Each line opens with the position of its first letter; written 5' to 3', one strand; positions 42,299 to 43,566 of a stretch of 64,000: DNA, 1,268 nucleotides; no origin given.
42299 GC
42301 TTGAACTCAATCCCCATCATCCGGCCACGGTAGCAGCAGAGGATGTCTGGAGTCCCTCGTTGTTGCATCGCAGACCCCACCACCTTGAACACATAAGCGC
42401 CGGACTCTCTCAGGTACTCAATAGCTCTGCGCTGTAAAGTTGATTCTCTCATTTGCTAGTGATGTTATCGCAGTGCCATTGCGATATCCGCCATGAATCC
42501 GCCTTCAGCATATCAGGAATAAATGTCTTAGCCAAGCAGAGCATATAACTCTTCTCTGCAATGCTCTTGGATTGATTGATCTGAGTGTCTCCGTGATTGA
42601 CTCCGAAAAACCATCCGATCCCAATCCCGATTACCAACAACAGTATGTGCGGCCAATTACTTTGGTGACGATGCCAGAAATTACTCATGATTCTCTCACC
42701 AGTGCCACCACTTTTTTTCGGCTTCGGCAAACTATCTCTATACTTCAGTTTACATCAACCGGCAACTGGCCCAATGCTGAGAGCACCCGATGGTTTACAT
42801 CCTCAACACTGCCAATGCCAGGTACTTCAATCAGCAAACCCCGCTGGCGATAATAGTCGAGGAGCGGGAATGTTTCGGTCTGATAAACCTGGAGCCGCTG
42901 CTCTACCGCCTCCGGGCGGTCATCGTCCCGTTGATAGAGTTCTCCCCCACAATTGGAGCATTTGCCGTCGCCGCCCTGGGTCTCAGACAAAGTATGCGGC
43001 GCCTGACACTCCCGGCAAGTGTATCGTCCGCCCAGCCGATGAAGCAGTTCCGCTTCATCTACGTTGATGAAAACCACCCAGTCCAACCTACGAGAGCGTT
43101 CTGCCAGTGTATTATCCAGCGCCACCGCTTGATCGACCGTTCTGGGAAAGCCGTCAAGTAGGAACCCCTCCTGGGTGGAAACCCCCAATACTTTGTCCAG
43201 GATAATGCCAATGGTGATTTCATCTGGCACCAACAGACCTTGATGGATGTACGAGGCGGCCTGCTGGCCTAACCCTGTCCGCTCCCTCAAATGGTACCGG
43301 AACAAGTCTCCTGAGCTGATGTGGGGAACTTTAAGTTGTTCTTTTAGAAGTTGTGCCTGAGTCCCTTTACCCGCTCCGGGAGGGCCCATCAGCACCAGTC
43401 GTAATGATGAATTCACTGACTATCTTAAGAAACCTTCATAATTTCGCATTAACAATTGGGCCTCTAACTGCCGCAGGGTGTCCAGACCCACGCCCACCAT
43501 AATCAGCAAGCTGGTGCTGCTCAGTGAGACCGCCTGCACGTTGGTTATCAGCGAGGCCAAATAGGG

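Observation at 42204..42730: VRR-NUC nuclease plus small membrane protein inserted between adk and map inside the conserved ribosomal operon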

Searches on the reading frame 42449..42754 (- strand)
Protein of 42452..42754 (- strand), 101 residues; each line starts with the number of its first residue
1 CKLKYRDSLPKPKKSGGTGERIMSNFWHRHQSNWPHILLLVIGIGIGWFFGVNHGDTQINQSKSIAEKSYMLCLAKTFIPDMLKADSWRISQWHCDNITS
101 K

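Call 3: search_protein_families(library=pfam, proteins=[window:42449-42730:-], max_evalue=1)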
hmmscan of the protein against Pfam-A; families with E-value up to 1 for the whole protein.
window:42449-42730:- (93 aa): 0 families

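Call 4: search_protein_families(library=phrogs, proteins=[window:42449-42730:-], max_evalue=1)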
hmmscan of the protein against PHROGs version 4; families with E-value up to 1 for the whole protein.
window:42449-42730:- (93 aa): 1 family
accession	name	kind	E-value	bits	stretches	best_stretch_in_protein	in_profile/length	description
phrog_23897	-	unknown function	0.11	13.5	1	28-50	3-25/140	-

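Call 20: find_homologous_proteins(query=window:42449-42730:-, max_evalue=10)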
Query window:42449-42730:- (93 aa): 1 proteins with E <= 10 among 2 candidates.
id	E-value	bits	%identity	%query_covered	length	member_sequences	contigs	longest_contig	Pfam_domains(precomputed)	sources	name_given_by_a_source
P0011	1.9e-49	184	100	85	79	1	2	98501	-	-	-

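Call 58: search_protein_representatives(protein=window:42452-42754:-)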
Query: 101 residues. Proteins with E-value up to 0.001 (for the whole library): 2; up to 1e-10: 2; up to 1e-30: 1. The best 2 are listed.
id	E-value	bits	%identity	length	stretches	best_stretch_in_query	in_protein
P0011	9.0e-50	183.6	100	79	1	23-101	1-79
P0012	1.7e-20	89.4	59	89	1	26-98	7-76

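Call 60: find_encoding_contigs(protein=P0012, flank=8000, max_places=5)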
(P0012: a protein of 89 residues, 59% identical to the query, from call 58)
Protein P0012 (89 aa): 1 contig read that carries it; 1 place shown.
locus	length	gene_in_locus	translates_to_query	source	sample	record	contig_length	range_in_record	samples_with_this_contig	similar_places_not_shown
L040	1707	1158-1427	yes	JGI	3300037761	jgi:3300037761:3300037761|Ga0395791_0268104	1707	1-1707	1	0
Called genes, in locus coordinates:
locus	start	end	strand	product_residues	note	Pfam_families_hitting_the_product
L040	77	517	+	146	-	-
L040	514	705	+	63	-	-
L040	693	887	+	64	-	-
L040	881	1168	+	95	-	PF13384:HTH_23 (weak)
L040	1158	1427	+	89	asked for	-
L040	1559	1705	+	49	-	?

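Call 64: find_related_loci(query=A4, collection=metagenome_contigs, flank=6000)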
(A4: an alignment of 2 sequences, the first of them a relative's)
Query A4 (79 aa) in metagenome_contigs; peptide patterns used: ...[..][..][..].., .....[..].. (x = any residue, [..] = any of these).
600 stretches matched a pattern, but none encodes a relative of the query by tblastn (E <= 1e-3).

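Call 88: predict_structure(alignment_id=A4)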
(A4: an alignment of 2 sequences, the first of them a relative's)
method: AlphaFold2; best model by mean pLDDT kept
length: 79 residues; sequences in the alignment: 2
mean_pLDDT: 67.6   pTM: 0.38
mean pLDDT of the five models: 67.6, 66.0, 63.8, 52.9, 50.7
residues with pLDDT >= 90: 0; 70-90: 36; 50-70: 36; < 50: 7
segments of 3 or more residues with pLDDT < 50: 1-3
pLDDT, mean of each block of 10 residues (from residue 1): 48 65 61 52 75 81 82 78
secondary structure, 60 per line:
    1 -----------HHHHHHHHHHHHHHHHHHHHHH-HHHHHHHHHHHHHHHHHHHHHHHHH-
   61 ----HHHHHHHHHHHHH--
elements in order: H12-33 H35-59 H65-77

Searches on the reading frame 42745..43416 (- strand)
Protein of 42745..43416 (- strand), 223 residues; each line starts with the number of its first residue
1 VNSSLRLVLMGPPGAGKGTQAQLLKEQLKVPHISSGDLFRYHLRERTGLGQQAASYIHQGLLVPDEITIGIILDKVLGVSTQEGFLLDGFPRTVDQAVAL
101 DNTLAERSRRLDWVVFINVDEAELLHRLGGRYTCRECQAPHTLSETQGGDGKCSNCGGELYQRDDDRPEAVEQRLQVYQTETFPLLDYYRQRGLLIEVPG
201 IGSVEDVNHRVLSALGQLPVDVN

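Call 3: search_protein_families(library=pfam, proteins=[window:42745-43416:-], max_evalue=1)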
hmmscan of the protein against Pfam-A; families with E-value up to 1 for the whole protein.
window:42745-43416:- (223 aa): 16 families
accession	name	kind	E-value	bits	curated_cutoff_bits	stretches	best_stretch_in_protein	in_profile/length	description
PF00406.28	ADK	-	2.1e-48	164.7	26.8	1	9-193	1-150/151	Adenylate kinase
PF13207.12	AAA_17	-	7.8e-25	88.2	27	1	10-131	1-122/136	AAA domain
PF13238.12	AAA_18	-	1.9e-06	28.8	29.4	1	8-132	2-112/128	AAA domain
PF05191.20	ADK_lid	-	5.3e-05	23.5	26.6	1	131-165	1-36/36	Adenylate kinase, active site lid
PF13401.12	AAA_22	-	0.00074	20.3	27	1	7-125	8-96/130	AAA domain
PF13671.12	AAA_33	-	0.0035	18.1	27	1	8-55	3-46/143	AAA domain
PF13521.12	AAA_28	-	0.0051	17.5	27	1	6-53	1-46/164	AAA domain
PF02223.23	Thymidylate_kin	-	0.006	16.7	27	1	11-34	3-26/185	Thymidylate kinase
PF02224.24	Cytidylate_kin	-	0.011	16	26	1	10-41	4-35/211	Cytidylate kinase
PF08271.17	Zn_Ribbon_TF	-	0.03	14.3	29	1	132-157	1-26/43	TFIIB zinc-binding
PF05496.18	RuvB_N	-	0.16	12.2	27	1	7-31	36-60/159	Holliday junction DNA helicase RuvB P-loop domain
PF23455.1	DUF7129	-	0.17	12.1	30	1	130-160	10-37/45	Domain of unknown function (DUF7129)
PF07295.17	DUF1451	-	0.19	12.3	26.1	1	130-164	112-145/146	Zinc-ribbon containing domain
PF00004.35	AAA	-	0.22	12.4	21.2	1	8-33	2-27/131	ATPase family associated with various cellular activities (AAA)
PF00005.33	ABC_tran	-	0.24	12.4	25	1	6-36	13-40/137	ABC transporter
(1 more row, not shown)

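Call 71: find_encoding_contigs(protein=window:42745-43389:-, flank=1500, max_places=10)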
Protein window:42745-43389:- (214 aa): 4 contigs read that carry it; 2 places shown.
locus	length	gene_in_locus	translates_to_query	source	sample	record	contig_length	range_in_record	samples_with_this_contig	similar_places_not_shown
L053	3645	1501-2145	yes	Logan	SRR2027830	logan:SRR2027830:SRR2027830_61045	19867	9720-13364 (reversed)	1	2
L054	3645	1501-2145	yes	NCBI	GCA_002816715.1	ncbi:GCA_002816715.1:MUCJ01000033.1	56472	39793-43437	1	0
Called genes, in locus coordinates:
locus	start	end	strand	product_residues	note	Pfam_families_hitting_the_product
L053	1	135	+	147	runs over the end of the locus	PF00828:Ribosomal_L27A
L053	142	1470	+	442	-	PF00344:SecY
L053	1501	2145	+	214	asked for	PF00406:ADK, PF13207:AAA_17, PF13238:AAA_18 (weak)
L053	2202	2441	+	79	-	-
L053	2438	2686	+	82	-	PF01870:Hjc (weak)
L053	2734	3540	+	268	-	PF00557:Peptidase_M24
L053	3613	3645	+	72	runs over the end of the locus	PF01176:eIF-1a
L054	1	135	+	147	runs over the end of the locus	PF00828:Ribosomal_L27A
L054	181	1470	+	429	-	PF00344:SecY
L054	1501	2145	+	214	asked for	PF00406:ADK, PF13207:AAA_17, PF13238:AAA_18 (weak)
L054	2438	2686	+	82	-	PF01870:Hjc (weak)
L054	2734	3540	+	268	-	PF00557:Peptidase_M24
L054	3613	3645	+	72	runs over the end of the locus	PF01176:eIF-1a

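Call 72: find_homologous_proteins(query=window:42745-43416:-, max_evalue=1e-60)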
Query window:42745-43416:- (223 aa): 875 proteins with E <= 1e-60 among 8000 candidates; the best 120 are listed.
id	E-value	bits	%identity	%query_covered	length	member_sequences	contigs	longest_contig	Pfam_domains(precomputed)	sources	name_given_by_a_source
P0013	3.6e-138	477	99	96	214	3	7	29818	PF00406.30,PF13207.13,PF13238.13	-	-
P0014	3.2e-118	411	98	83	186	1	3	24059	PF00406.30,PF13207.13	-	-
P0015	6.5e-109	381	80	97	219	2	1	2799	PF00406.30,PF13207.13,PF13238.13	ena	-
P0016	7.3e-109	381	80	96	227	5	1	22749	PF00406.30,PF13207.13,PF13238.13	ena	-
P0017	2.8e-108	379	79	97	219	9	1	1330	PF00406.30,PF13207.13,PF13238.13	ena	-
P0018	7.4e-108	377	79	97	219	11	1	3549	PF00406.30,PF13207.13,PF13238.13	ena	-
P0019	5.9e-107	374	79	97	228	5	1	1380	PF00406.30,PF13207.13,PF13238.13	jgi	jgi:adenylate kinase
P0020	2.7e-104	366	79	95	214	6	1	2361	PF00406.30,PF13207.13,PF13238.13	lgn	-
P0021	4.7e-104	365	79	94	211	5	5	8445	PF00406.30,PF13207.13,PF13238.13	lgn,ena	-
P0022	3.7e-102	359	77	95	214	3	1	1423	PF00406.30,PF13207.13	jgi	jgi:adenylate kinase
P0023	1.6e-101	357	77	95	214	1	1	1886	PF00406.30,PF13207.13,PF13238.13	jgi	jgi:adenylate kinase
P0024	7.1e-101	355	77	95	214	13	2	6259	PF00406.30,PF13207.13,PF13238.13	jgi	jgi:adenylate kinase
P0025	1.9e-99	350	75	95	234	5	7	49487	PF00406.30,PF13207.13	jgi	jgi:adenylate kinase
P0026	5.5e-95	335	81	83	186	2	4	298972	PF00406.30,PF13207.13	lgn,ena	-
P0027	3.8e-94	333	71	96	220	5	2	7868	PF00406.30,PF05191.21,PF13207.13,PF13238.13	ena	-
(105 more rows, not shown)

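Call 73: find_encoding_contigs(protein=P0013, flank=2500, max_places=10)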
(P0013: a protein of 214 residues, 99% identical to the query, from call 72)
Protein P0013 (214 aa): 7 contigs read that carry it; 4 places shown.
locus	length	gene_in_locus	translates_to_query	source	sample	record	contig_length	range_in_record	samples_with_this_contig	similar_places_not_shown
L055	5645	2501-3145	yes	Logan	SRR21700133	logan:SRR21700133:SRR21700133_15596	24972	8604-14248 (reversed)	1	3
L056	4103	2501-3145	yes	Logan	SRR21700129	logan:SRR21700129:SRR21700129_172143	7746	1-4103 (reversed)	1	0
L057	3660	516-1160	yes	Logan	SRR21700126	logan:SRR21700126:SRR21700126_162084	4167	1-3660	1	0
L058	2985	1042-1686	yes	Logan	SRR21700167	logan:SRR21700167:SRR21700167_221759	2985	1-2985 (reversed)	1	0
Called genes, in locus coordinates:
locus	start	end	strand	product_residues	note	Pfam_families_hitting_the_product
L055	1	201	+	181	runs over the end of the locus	PF00333:Ribosomal_S5, PF03719:Ribosomal_S5_C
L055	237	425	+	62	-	PF00327:Ribosomal_L30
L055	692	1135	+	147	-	PF00828:Ribosomal_L27A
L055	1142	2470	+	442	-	PF00344:SecY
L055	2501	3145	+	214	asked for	PF00406:ADK, PF13207:AAA_17, PF13238:AAA_18 (weak)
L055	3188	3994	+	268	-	PF00557:Peptidase_M24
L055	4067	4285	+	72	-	PF01176:eIF-1a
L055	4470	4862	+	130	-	PF00416:Ribosomal_S13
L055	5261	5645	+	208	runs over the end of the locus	PF00163:Ribosomal_S4, PF01479:S4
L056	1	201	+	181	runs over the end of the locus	PF00333:Ribosomal_S5, PF03719:Ribosomal_S5_C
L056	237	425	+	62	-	PF00327:Ribosomal_L30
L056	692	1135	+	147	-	PF00828:Ribosomal_L27A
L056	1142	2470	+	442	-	PF00344:SecY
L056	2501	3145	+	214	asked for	PF00406:ADK, PF13207:AAA_17, PF13238:AAA_18 (weak)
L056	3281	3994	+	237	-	PF00557:Peptidase_M24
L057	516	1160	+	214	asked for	PF00406:ADK, PF13207:AAA_17, PF13238:AAA_18 (weak)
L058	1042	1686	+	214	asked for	PF00406:ADK, PF13207:AAA_17, PF13238:AAA_18 (weak)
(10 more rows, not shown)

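Call 74: find_encoding_contigs(protein=P0014, flank=2500, max_places=10)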
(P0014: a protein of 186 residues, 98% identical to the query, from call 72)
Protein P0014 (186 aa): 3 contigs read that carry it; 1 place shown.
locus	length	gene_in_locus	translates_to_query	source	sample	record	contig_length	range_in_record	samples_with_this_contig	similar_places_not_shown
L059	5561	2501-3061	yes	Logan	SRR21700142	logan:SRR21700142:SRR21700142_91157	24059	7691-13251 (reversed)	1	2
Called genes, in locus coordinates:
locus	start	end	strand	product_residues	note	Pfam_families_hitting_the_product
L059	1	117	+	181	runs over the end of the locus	PF00333:Ribosomal_S5, PF03719:Ribosomal_S5_C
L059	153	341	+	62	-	PF00327:Ribosomal_L30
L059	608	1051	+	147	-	PF00828:Ribosomal_L27A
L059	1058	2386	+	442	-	PF00344:SecY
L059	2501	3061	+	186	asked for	PF00406:ADK, PF13207:AAA_17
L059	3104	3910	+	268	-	PF00557:Peptidase_M24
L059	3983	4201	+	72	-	PF01176:eIF-1a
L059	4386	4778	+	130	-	PF00416:Ribosomal_S13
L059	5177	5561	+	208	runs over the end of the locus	PF00163:Ribosomal_S4, PF01479:S4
